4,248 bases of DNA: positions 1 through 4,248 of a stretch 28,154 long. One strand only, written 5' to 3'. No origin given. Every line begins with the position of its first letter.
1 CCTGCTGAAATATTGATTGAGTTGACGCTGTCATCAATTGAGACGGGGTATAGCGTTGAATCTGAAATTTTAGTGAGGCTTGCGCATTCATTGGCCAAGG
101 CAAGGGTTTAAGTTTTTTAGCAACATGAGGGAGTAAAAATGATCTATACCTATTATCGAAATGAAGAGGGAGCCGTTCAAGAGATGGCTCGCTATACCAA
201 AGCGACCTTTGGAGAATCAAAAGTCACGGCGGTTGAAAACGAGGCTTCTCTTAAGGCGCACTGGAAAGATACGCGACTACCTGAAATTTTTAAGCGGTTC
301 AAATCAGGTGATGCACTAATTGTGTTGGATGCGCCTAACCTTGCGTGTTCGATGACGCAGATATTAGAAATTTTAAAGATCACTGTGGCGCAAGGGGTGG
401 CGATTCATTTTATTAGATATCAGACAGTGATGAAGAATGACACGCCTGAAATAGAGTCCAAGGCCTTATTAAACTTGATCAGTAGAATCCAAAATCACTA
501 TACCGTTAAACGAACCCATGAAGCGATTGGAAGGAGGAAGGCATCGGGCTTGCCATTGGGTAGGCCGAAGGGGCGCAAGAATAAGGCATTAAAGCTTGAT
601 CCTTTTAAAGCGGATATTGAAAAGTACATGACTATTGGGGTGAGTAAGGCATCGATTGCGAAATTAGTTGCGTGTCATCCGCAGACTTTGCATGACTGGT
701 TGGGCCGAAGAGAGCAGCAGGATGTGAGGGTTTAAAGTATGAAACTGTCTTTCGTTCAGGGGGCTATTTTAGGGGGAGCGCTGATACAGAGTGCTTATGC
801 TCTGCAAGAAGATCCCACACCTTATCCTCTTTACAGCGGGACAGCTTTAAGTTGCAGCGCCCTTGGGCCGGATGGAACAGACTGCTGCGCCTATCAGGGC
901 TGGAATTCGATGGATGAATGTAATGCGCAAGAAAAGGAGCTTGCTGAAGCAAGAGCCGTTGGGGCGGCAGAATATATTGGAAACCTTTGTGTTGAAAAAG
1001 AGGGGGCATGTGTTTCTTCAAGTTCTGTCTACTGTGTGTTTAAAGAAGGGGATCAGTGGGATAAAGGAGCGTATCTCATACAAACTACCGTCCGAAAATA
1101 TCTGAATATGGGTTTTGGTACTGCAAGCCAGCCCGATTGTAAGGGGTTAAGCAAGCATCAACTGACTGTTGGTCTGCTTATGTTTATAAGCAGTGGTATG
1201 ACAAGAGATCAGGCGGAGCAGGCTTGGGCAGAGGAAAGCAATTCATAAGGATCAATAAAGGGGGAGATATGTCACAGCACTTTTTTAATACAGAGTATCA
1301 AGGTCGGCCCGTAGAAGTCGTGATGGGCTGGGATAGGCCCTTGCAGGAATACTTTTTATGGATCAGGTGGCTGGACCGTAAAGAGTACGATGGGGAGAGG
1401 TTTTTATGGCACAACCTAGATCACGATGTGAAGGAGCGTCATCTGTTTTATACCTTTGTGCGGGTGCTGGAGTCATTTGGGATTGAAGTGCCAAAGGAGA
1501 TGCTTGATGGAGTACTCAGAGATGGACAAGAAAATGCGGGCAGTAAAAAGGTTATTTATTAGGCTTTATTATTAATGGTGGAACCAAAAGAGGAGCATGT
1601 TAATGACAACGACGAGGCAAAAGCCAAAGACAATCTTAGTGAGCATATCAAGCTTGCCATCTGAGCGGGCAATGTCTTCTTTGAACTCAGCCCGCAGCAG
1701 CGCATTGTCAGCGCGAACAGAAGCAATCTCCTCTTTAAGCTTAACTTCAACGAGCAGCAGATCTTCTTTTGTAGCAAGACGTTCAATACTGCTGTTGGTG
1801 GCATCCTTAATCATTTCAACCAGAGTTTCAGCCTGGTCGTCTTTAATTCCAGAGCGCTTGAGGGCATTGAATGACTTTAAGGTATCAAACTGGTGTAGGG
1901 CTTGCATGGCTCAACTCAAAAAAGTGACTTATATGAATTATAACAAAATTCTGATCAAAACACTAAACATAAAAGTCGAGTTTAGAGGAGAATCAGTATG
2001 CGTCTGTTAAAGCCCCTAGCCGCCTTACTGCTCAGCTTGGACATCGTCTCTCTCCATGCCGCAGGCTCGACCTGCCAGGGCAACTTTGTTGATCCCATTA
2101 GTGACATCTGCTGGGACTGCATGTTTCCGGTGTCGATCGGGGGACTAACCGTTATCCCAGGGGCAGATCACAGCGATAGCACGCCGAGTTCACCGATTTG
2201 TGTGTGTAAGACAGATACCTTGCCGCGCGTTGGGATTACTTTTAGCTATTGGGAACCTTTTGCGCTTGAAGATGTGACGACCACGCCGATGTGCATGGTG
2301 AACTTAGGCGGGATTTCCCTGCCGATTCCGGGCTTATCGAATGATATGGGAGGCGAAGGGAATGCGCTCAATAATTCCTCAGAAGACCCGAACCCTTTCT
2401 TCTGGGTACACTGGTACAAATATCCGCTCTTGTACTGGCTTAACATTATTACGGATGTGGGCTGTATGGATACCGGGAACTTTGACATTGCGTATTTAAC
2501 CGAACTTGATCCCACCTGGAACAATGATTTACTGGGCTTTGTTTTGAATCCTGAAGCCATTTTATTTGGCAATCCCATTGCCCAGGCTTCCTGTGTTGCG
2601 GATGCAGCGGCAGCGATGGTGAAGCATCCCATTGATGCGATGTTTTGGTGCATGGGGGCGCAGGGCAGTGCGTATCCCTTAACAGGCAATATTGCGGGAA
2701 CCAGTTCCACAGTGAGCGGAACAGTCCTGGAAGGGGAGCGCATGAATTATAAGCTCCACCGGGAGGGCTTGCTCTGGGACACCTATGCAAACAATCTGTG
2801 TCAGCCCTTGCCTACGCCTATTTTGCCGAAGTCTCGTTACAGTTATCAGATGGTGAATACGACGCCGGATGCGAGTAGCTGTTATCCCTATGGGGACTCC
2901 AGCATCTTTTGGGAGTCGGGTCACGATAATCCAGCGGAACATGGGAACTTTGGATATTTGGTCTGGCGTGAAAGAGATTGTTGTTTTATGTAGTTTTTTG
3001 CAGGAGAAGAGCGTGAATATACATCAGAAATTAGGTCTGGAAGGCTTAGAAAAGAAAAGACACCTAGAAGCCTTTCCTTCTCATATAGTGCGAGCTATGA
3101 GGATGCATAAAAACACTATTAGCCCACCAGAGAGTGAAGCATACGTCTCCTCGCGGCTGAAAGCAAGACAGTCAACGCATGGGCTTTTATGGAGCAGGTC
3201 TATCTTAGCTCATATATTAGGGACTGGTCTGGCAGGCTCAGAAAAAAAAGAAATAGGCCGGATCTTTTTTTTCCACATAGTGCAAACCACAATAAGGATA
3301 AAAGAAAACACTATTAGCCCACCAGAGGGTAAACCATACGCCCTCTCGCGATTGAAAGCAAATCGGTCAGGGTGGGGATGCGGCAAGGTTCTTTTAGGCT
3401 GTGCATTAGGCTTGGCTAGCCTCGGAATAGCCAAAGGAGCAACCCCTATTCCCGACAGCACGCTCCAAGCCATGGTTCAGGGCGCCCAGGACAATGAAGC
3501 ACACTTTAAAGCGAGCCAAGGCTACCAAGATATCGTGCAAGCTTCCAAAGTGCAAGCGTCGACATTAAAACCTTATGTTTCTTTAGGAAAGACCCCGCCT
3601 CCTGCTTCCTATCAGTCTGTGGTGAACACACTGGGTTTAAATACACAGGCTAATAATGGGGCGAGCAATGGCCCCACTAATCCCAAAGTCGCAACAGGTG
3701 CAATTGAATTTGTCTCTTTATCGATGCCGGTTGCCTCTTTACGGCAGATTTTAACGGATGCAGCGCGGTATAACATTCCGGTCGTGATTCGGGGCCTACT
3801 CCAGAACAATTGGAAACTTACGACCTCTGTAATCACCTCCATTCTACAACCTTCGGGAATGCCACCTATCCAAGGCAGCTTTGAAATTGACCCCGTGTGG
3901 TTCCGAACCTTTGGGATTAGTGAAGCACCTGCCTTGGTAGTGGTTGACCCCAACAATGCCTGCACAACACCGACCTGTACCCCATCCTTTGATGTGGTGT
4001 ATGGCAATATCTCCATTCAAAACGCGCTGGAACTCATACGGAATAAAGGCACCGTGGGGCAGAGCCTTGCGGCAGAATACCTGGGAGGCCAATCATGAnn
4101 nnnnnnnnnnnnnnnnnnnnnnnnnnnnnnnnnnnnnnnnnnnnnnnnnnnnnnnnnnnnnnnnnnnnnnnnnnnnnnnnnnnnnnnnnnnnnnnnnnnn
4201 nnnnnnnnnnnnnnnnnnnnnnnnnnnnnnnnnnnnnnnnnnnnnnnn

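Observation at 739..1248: Stand-alone secreted mini-TraN: only the conserved 8-Cys C-terminal domain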

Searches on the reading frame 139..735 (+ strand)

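Call 3: search_protein_families(library=pfam, proteins=[window:139-735:+], max_evalue=0.01)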
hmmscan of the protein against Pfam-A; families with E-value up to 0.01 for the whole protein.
window:139-735:+ (198 aa): 2 families
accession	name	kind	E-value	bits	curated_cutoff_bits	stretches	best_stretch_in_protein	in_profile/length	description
PF00239.26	Resolvase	-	4.7e-05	24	23.3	1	31-137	37-143/145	Resolvase, N terminal domain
PF04218.19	CENP-B_N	-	0.0059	16.7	21.2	0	159-192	14-47/53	CENP-B N-terminal DNA-binding domain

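Call 6: search_protein_families(library=ncbifam, proteins=[window:139-735:+], max_evalue=0.01)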
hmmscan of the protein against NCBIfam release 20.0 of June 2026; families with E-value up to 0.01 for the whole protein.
window:139-735:+ (198 aa): 1 family
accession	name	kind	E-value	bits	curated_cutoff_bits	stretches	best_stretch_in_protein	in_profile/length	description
NF009949.0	PRK13413.1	equivalog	3.9e-22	78.9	272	1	1-193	1-198/203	master DNA invertase Mpi family serine-type recombinase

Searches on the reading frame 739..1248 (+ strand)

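Call 3: search_protein_families(library=pfam, proteins=[window:739-1248:+], max_evalue=0.01)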
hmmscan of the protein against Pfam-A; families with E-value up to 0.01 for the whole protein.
window:739-1248:+ (169 aa): 1 family
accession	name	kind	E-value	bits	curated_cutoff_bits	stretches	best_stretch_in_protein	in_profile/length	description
PF06986.16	F_T4SS_TraN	-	1.1e-18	68.1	23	1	25-138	128-240/240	F-type Type IV secretion system, TraN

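Call 6: search_protein_families(library=ncbifam, proteins=[window:739-1248:+], max_evalue=0.01)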
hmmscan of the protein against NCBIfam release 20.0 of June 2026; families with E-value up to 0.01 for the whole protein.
window:739-1248:+ (169 aa): 9 families
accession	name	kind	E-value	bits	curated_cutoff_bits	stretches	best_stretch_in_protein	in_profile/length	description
NF009016.0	PRK12355.3-2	equivalog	6.4e-19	68.3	648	1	31-142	467-578/626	type-F conjugative transfer system mating-pair stabilization protein TraN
TIGR02750.1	TraN_Ftype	equivalog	2.7e-18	66.3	422.45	1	28-142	421-535/572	type-F conjugative transfer system mating-pair stabilization protein TraN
NF009017.0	PRK12355.3-3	subfamily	2.7e-13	49.5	796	1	24-142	420-537/576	type-F conjugative transfer system mating-pair stabilization protein TraN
NF009011.0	PRK12355.1-5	equivalog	6e-10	38.2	1063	1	32-142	460-570/616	type-F conjugative transfer system mating-pair stabilization protein TraN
NF009009.0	PRK12355.1-2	subfamily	6.4e-10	38.2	1368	1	32-142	494-604/651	type-F conjugative transfer system mating-pair stabilization protein TraN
NF011458.0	PRK14876.1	equivalog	8.1e-10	37.2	603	1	60-142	771-849/931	conjugal transfer mating pair stabilization protein TraN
NF009019.0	PRK12355.4-2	equivalog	3.5e-09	35.7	518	1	57-142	403-484/550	conjugal transfer mating pair stabilization protein TraN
NF009014.0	PRK12355.2-5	equivalog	2e-08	33.3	1173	1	32-142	454-563/605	type-F conjugative transfer system mating-pair stabilization protein TraN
NF009010.0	PRK12355.1-4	equivalog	2.3e-08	33.2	1106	1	32-142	446-556/602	type-F conjugative transfer system mating-pair stabilization protein TraN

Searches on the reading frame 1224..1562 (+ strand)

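Call 3: search_protein_families(library=pfam, proteins=[window:1224-1562:+], max_evalue=0.01)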
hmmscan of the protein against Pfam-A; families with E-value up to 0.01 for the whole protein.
window:1224-1562:+ (112 aa): 0 families

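Call 6: search_protein_families(library=ncbifam, proteins=[window:1224-1562:+], max_evalue=0.01)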
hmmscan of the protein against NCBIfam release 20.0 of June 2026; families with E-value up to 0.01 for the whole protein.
window:1224-1562:+ (112 aa): 0 families

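Call 66: search_protein_families(library=pfam, proteins=[window:1269-1562:+], max_evalue=0.1)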
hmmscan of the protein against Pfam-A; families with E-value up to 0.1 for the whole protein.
window:1269-1562:+ (97 aa): 1 family
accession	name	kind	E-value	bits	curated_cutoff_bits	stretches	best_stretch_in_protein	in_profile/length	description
PF24489.1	Ig_J_second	-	0.053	14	27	0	38-72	49-83/105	Tip attachment protein J second Ig-like domain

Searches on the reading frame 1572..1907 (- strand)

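Call 66: search_protein_families(library=pfam, proteins=[window:1572-1907:-], max_evalue=0.1)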
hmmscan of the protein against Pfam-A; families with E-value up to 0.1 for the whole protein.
window:1572-1907:- (111 aa): 2 families
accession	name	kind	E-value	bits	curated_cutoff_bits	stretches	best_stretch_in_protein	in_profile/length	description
PF07798.16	CCDC90-like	-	1.2e-08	35.4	33.5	1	7-72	1-70/175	Coiled-coil domain-containing protein 90-like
PF03118.21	RNA_pol_A_CTD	-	0.017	15.3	23.8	0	9-22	21-34/67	Bacterial RNA polymerase, alpha chain C terminal domain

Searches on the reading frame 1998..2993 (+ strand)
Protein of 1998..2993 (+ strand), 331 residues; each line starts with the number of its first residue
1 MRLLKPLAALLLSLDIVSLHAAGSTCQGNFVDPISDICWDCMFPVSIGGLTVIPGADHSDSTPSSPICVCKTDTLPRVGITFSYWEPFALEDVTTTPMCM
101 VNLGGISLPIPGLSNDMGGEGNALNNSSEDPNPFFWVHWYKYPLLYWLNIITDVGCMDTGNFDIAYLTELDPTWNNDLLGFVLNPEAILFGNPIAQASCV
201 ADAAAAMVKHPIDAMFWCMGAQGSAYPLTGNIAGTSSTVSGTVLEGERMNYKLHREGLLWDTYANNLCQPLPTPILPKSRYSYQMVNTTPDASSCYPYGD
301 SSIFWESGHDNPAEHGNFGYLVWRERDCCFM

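Call 3: search_protein_families(library=pfam, proteins=[window:1998-2993:+], max_evalue=0.01)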
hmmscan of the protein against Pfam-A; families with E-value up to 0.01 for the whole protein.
window:1998-2993:+ (331 aa): 1 family
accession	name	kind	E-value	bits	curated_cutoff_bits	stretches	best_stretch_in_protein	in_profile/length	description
PF06834.16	TraU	-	1.3e-105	353.6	26.5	1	28-330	1-305/306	TraU protein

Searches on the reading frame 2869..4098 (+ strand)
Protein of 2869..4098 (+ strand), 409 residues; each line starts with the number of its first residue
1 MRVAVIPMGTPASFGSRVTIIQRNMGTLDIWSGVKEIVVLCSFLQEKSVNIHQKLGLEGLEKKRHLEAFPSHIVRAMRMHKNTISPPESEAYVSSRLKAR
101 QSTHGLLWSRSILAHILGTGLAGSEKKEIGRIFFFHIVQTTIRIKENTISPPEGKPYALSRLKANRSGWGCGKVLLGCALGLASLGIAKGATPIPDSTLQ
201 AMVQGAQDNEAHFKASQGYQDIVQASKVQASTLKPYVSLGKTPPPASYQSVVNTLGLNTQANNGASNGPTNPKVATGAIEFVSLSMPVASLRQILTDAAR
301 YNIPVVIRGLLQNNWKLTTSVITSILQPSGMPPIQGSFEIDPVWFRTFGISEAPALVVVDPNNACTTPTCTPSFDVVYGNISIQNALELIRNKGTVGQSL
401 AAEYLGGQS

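Call 3: search_protein_families(library=pfam, proteins=[window:2869-4098:+], max_evalue=0.01)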
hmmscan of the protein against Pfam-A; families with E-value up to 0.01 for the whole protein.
window:2869-4098:+ (409 aa): 1 family
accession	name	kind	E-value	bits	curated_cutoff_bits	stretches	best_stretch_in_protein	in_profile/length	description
PF09673.15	TrbC_Ftype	-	4.6e-23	81.8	24.2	1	281-388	2-109/111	Type-F conjugative transfer system pilin assembly protein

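Call 6: search_protein_families(library=ncbifam, proteins=[window:2869-4098:+], max_evalue=0.01)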
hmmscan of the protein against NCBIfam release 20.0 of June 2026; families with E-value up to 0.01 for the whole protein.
window:2869-4098:+ (409 aa): 2 families
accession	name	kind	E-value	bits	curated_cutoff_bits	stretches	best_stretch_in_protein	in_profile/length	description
TIGR02742.1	TrbC_Ftype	equivalog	3.9e-32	110.8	66.45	1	280-405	3-126/130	type-F conjugative transfer system pilin assembly protein TrbC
NF010290.0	PRK13730.1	subfamily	3.1e-17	62.8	333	1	271-405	85-204/212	type-F conjugative transfer system pilin assembly protein TrbC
